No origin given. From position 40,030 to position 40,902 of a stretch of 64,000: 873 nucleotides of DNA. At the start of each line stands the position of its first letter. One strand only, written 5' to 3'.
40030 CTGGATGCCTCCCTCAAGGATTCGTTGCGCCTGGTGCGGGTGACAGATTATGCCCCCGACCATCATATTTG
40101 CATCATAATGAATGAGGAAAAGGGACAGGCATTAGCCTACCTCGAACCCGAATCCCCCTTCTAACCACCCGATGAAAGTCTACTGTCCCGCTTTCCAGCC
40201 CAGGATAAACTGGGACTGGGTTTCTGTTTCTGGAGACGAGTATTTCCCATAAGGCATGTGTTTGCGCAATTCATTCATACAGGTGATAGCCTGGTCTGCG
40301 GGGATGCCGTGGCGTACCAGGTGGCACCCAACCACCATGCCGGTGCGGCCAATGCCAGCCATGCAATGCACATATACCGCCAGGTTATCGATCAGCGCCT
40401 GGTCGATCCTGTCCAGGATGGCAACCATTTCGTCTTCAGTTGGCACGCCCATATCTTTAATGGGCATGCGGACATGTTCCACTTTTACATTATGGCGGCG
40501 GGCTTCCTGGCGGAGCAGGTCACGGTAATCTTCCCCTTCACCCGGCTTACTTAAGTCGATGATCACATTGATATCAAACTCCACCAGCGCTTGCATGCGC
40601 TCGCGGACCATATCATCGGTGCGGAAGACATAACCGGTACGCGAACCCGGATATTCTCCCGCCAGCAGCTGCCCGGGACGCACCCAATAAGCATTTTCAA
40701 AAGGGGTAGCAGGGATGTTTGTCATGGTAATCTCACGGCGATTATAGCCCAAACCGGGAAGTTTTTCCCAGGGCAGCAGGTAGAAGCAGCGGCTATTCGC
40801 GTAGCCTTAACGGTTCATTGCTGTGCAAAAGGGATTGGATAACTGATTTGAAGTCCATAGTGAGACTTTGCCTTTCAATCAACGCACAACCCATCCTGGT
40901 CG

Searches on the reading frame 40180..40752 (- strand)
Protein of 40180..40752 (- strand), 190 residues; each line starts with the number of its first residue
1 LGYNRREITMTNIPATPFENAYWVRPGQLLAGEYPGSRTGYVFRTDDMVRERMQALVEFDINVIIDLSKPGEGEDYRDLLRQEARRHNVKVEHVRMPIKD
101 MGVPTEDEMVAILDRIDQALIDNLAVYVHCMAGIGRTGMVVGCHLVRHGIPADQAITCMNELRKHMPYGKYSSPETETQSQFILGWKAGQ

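Call 58: search_protein_families(library=pfam, proteins=[window:40180-40752:-], max_evalue=0.0001)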
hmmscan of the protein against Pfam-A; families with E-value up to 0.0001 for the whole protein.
window:40180-40752:- (190 aa): 8 families
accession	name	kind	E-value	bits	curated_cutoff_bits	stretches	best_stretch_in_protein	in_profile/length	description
PF22785.1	Tc-R-P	-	5.7e-19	69.1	27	1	47-149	10-105/106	Polymorphic toxin system, DSP-PTPase phosphatase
PF22784.1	PTP-SAK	-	6.1e-14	52.8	27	1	49-155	20-119/153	Swiss Army Knife protein, DSP-PTPase phosphatase domain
PF22741.1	PTP-NADK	-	6.2e-12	45.6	27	1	46-154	34-140/163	DSP-PTPase phosphatase fused to NAD+ Kinase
PF00782.25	DSPc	-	3.2e-11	43.6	33.5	1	57-166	15-117/133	Dual specificity phosphatase, catalytic domain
PF14566.11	PTPlike_phytase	-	6e-07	30.1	27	1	75-141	86-153/158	Inositol hexakisphosphate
PF13350.11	Y_phosphatase3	-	6.1e-07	30.1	22.2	1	38-154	24-159/240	Tyrosine phosphatase family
PF00102.32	Y_phosphatase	-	2.3e-06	27.9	20.9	1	88-183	131-228/234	Protein-tyrosine phosphatase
PF05706.17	CDKN3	-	6.8e-05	23.1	20.7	1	58-147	69-157/168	Cyclin-dependent kinase inhibitor 3 (CDKN3)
